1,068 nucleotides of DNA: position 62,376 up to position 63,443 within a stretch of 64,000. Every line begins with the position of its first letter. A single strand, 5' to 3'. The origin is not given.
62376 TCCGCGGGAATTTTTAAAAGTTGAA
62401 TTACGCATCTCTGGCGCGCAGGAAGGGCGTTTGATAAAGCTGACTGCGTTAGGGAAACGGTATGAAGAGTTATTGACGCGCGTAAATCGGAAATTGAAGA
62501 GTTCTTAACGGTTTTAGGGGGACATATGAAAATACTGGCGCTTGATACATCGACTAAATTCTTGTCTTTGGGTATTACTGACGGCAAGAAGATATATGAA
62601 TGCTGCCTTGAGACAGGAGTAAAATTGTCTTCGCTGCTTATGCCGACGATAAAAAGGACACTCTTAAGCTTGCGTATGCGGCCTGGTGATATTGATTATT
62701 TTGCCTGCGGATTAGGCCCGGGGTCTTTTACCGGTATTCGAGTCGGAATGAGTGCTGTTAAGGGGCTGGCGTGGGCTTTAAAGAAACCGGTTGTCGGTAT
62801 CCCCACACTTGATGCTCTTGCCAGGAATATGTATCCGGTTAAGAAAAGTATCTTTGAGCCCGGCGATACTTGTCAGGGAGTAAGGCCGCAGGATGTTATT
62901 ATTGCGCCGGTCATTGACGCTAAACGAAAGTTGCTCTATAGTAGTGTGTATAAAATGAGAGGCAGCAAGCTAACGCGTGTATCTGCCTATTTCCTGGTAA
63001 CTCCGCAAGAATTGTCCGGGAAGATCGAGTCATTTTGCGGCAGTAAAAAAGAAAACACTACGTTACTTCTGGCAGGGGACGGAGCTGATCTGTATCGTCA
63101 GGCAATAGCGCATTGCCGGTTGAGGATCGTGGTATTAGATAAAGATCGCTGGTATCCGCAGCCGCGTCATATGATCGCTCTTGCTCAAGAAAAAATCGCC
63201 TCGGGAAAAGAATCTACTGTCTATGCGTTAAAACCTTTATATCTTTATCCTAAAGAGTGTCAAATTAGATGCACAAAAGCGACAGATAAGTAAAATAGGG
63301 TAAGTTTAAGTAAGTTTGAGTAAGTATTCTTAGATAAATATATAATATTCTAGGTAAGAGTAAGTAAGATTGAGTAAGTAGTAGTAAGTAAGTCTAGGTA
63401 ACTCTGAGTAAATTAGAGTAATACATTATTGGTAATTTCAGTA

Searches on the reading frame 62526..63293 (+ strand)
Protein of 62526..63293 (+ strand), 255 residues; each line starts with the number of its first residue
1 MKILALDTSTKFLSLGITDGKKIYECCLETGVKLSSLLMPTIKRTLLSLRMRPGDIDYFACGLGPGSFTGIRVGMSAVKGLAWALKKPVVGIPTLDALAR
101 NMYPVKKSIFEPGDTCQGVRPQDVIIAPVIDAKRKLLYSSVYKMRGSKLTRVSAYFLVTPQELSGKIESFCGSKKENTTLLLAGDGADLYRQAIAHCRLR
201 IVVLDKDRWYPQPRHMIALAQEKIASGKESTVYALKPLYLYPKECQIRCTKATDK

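Call 60: find_encoding_contigs(protein=window:62526-63293:+, flank=10000, max_places=2)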
Protein window:62526-63293:+ (255 aa): 1 contig read that carries it; 1 place shown.
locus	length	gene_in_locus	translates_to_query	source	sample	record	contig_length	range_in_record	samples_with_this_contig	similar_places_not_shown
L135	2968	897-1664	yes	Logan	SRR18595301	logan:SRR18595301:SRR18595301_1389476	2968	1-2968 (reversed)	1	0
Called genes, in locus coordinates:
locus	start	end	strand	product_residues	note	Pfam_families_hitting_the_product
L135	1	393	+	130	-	?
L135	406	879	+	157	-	PF02367:TsaE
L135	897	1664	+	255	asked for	PF00814:TsaD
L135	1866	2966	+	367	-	?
